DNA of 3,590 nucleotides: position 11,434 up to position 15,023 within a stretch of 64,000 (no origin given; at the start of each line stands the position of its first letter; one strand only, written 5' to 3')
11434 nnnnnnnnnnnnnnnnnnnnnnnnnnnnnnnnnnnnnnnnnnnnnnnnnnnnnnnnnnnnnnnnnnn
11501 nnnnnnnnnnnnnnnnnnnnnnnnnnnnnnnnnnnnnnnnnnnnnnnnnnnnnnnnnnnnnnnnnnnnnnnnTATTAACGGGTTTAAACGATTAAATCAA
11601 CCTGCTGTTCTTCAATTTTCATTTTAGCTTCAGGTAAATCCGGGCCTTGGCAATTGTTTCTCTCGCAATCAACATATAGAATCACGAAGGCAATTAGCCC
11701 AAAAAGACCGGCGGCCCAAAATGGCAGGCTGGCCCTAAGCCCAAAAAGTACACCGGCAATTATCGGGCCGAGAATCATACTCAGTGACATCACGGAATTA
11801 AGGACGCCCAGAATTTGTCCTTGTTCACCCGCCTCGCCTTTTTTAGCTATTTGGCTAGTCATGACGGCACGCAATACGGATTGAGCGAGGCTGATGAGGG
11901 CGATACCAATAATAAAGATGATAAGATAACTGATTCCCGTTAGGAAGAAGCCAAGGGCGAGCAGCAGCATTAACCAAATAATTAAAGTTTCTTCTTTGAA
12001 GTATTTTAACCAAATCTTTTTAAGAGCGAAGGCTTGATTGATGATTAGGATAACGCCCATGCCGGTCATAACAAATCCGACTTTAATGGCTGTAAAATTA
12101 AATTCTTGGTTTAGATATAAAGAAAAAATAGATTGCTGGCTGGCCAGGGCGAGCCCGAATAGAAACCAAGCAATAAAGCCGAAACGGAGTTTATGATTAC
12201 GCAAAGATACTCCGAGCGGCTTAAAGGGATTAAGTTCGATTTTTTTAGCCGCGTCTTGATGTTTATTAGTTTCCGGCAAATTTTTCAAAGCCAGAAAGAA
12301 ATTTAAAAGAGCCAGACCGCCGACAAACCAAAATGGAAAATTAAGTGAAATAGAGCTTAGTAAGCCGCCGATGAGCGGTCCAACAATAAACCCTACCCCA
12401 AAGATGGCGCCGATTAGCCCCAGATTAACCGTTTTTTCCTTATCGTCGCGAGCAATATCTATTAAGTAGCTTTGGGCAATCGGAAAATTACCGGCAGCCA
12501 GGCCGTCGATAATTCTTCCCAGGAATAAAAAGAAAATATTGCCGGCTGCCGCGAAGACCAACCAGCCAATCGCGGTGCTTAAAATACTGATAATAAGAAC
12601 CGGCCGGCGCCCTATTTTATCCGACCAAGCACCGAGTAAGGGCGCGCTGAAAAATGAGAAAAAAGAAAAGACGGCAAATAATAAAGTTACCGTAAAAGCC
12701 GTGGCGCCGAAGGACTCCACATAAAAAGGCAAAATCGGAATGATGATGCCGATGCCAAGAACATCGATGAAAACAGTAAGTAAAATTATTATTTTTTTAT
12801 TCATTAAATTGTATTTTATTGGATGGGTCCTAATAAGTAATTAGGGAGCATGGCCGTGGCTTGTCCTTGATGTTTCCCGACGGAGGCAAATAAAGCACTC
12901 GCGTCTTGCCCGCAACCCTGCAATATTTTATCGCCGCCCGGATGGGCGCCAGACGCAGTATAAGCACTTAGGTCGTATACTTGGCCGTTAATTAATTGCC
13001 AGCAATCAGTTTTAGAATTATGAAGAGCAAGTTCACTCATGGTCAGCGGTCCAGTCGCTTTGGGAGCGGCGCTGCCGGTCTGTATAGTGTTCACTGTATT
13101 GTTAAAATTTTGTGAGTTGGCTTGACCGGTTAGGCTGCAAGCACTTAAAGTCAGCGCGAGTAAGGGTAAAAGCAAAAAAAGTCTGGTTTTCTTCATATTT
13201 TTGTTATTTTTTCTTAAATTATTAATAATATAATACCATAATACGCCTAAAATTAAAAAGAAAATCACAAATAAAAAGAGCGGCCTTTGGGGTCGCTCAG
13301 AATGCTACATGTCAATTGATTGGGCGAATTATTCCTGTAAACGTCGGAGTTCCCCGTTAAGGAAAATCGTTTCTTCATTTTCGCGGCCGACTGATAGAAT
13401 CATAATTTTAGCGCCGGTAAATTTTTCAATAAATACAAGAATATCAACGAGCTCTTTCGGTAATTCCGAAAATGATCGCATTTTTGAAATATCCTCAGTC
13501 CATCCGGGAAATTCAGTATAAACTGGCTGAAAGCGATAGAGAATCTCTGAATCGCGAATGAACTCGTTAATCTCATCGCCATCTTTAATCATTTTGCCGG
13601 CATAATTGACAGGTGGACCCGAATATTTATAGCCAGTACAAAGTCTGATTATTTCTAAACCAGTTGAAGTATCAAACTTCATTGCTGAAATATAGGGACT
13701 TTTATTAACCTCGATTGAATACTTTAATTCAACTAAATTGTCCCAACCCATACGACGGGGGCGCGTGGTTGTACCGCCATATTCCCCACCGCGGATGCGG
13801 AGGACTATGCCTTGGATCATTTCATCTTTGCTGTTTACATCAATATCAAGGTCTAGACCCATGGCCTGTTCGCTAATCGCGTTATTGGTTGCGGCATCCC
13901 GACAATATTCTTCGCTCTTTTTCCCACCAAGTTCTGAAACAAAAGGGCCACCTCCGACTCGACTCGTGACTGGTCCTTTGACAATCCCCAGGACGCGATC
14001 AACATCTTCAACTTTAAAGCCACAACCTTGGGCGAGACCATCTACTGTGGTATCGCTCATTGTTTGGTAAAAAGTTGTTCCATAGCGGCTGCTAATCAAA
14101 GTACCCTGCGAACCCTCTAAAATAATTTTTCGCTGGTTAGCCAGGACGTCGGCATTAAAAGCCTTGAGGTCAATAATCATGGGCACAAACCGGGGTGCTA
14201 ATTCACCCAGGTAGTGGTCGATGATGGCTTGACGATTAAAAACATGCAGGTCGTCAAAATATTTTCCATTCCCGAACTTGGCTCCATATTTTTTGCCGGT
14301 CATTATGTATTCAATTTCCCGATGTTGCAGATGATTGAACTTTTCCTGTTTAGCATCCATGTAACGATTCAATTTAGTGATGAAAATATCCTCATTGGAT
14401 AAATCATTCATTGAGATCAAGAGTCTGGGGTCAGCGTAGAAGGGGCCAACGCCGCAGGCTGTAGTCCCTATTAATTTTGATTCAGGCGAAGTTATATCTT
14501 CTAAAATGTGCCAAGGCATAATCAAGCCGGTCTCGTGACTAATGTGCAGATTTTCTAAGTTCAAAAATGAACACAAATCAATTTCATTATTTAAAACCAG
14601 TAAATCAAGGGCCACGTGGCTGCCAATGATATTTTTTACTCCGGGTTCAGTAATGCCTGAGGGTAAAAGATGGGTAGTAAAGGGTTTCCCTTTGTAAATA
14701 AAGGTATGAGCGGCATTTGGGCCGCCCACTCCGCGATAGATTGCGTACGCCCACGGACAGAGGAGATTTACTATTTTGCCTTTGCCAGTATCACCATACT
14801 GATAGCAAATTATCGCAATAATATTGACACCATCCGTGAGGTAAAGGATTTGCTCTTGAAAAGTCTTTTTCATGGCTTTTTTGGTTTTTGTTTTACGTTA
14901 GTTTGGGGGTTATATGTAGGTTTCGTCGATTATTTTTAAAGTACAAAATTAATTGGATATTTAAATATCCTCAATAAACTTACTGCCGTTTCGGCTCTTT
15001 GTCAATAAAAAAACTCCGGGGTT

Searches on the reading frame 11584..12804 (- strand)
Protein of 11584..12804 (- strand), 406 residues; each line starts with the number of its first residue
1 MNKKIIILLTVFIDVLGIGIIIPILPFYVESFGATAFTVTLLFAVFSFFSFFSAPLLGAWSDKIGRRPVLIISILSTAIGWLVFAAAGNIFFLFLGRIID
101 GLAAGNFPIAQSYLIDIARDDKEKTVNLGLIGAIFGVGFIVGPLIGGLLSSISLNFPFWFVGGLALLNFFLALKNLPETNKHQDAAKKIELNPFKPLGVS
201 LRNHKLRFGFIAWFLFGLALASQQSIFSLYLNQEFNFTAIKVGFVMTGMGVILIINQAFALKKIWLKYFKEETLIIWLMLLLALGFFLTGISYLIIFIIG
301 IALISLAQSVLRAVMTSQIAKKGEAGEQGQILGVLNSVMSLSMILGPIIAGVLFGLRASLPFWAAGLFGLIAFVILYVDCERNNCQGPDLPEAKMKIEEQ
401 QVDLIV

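Call 70: search_protein_families(library=pfam, proteins=[window:11584-12804:-], max_evalue=0.001)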
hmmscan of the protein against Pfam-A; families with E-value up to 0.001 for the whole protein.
window:11584-12804:- (406 aa): 5 families
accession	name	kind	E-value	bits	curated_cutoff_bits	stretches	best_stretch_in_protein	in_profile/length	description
PF07690.21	MFS_1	-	5.2e-52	177.3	33.4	2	8-259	2-254/347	Major Facilitator Superfamily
PF12832.13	MFS_1_like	-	3.4e-12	46.6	25.2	1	18-358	15-366/373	MFS_1 like family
PF00083.30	Sugar_tr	-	8.8e-10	38.5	22.3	1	35-179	44-194/452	Sugar (and other) transporter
PF01306.25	LacY_symp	-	7.3e-08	32.1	24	1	18-185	23-197/413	LacY proton/sugar symporter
PF13347.12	MFS_2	-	0.00027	20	27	1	4-156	225-383/427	MFS/sugar transport protein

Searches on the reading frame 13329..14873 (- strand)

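Call 70: search_protein_families(library=pfam, proteins=[window:13329-14873:-], max_evalue=0.001)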
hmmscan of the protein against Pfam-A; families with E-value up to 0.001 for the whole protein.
window:13329-14873:- (514 aa): 1 family
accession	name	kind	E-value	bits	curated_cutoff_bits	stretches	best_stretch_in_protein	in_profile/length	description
PF00709.27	Adenylsucc_synt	-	3.6e-93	313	27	1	21-503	2-416/416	Adenylosuccinate synthetase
